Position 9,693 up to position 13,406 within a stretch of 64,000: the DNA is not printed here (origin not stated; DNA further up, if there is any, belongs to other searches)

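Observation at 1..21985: A ~22-kb defence island: FRG-TPR giant, SIR2+NACHT pair, a helicase/HEPN-like/DUF1156-methylase/DUF499-ATPase block, and an IS1 at the boundary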

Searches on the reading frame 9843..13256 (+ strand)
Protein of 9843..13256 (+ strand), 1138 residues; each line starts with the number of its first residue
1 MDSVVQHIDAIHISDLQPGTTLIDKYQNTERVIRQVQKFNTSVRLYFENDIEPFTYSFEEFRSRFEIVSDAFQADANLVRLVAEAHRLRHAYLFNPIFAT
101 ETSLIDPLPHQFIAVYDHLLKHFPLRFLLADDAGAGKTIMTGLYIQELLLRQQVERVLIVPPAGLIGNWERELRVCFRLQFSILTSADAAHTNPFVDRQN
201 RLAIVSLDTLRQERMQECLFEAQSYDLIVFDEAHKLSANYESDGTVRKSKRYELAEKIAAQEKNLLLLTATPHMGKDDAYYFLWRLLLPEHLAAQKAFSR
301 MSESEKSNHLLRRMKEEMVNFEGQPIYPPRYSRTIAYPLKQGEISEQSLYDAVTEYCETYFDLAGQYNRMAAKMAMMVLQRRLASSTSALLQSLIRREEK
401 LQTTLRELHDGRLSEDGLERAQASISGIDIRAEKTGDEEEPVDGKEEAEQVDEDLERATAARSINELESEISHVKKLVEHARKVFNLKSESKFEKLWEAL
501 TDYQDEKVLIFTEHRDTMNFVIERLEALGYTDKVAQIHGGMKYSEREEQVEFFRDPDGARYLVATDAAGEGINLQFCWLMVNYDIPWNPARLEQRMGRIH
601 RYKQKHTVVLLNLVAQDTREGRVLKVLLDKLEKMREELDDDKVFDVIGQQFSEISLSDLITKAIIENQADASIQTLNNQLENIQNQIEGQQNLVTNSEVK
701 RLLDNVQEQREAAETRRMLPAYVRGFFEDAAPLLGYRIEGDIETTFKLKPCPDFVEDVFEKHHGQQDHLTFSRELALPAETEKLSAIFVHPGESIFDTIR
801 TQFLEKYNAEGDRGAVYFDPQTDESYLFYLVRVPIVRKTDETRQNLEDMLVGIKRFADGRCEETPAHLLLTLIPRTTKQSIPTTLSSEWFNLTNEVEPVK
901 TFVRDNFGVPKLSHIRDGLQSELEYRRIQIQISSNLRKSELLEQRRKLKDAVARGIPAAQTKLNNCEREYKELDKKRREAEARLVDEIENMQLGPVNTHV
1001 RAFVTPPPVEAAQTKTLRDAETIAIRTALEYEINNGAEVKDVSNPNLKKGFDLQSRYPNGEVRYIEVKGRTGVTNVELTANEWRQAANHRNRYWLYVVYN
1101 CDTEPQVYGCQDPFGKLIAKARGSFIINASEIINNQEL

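Call 6: search_protein_families(library=pfam, proteins=[window:9843-13256:+], max_evalue=0.01)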
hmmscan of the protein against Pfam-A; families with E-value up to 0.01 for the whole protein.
window:9843-13256:+ (1138 aa): 7 families
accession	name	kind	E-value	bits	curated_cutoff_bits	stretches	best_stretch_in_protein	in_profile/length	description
PF00271.37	Helicase_C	-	1.3e-25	90.2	23.5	1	492-602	2-109/110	Helicase conserved C-terminal domain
PF13020.12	NOV_C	-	3.5e-21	75.5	22.1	1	1020-1108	1-89/91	Protein NO VEIN, C-terminal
PF00176.29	SNF2-rel_dom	-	6.9e-14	52.1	24.9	1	128-316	21-211/290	SNF2-related domain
PF04851.21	ResIII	-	6.1e-12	46.2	22.5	1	109-273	6-163/164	Type III restriction enzyme, res subunit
PF00270.35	DEAD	-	1.1e-08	35.4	26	1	129-273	19-161/167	DEAD/DEAH box helicase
PF13872.12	AAA_34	-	0.0036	16.7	27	0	126-250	62-200/306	P-loop containing NTP hydrolase pore-1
PF22590.2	Cas3-like_C_2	-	0.0046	17.7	27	0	506-603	3-105/106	CRISPR-associated nuclease/helicase Cas3, C-terminal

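Call 7: search_protein_families(library=padloc, proteins=[window:9843-13256:+], max_evalue=0.01)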
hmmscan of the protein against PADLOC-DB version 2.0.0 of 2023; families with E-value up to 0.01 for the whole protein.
window:9843-13256:+ (1138 aa): 56 families (the best 25 are shown)
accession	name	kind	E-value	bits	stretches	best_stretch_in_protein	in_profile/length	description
PDLC00659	HmaA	-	3.3e-189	629.3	1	71-1115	69-1148/1176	SNF2 helicase / DEAD-box helicase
PDLC02620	DrmD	-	1.2e-106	355.9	1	105-667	98-644/1060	DrmD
PDLC02500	BrxHI|BrxHII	-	3e-98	328.5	1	64-697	48-669/933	BrxHI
PDLC02621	DrmD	-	2.8e-92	308.6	1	127-711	141-727/1040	DrmD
PDLC02504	BrxHI|BrxHII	-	3.8e-85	284.6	1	70-837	73-807/971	BrxHII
PDLC02572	DrmA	-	1.9e-63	212.8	1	127-678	138-700/1043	DrmA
PDLC02632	DrmD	-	6.5e-57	191.4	1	127-611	143-633/662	DrmD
PDLC02623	DrmD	-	7.4e-54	180.9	2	346-741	414-763/1040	DrmD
PDLC02634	DrmD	-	2.7e-53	179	1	104-705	89-685/900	DrmD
PDLC02633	DrmD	-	3.2e-53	178.9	1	127-608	145-634/839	DrmD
PDLC02619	DrmD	-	1.2e-51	173.8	2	100-540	26-449/872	DrmD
PDLC02840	DpdE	-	2.5e-38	130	2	99-290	152-320/1091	DpdE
PDLC02624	DrmD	-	6.6e-38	128.6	1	145-662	2-534/652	DrmD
PDLC02843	DpdE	-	7.8e-36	121.4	2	109-298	161-325/1091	DpdE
PDLC02853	DpdE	-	1.8e-31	107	2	105-294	96-289/985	DpdE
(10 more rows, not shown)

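Call 40: search_protein_families(library=ncbifam, proteins=[window:9843-13256:+], max_evalue=0.001)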
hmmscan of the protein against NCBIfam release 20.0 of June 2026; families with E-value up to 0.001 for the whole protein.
window:9843-13256:+ (1138 aa): 24 families
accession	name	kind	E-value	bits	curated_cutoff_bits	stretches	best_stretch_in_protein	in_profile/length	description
NF038317.1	DISARM_DrmD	equivalog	5.1e-101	339.6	610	1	126-985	126-984/1021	DISARM system SNF2-like helicase DrmD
NF041062.1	DpdE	equivalog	3.7e-54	184.1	500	2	102-295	149-320/1048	protein DpdE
NF003426.0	PRK04914.1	equivalog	7.2e-54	183.4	576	2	86-301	133-345/959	RNA polymerase-associated protein RapA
NF038318.1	DISARM_DrmD_b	equivalog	8.9e-51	173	950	2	101-540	24-446/868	DISARM system SNF2-like helicase DrmD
NF042964.1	phospholipD_antiphage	equivalog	3.9e-44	151.2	1100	2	449-701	630-889/895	phospholipase D-like domain-containing anti-phage protein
NF053675.1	pilus_reg_Snf2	equivalog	3.3e-28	98.3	1100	2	466-639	835-1009/1029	pilus expression-regulating Snf2 family helicase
NF058637.1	helic_SCO1167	equivalog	1.1e-24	86.6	1200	2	493-631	768-903/932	SCO1167/SCO6262 family helicase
NF010337.0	PRK13766.1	equivalog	4.2e-16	58.2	610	1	455-698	315-558/781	Hef nuclease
NF008744.0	PRK11776.1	equivalog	1.2e-13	50.4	524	1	469-620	206-354/460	ATP-dependent RNA helicase DbpA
NF002340.1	PRK01297.1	equivalog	5.2e-13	48.5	564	1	464-605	211-346/372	ATP-dependent RNA helicase RhlB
NF041790.1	anti-phage_ZorD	equivalog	4.4e-12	44.8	1500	2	128-177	608-658/1035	type I Zorya anti-phage system protein ZorD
NF053631.1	RNA_helic_CshA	equivalog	9.4e-12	44.5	646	1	483-672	215-395/434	degradosome RNA helicase CshA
NF008394.0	PRK11192.1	equivalog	1.4e-10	40.6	507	1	489-611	231-350/441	ATP-dependent RNA helicase SrmB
NF008642.0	PRK11634.1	equivalog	1.4e-08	33.6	989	1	505-627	245-360/628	DEAD/DEAH family ATP-dependent RNA helicase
NF007882.0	PRK10590.1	equivalog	2.4e-08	33.4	743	1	486-618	226-353/456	ATP-dependent RNA helicase RhlE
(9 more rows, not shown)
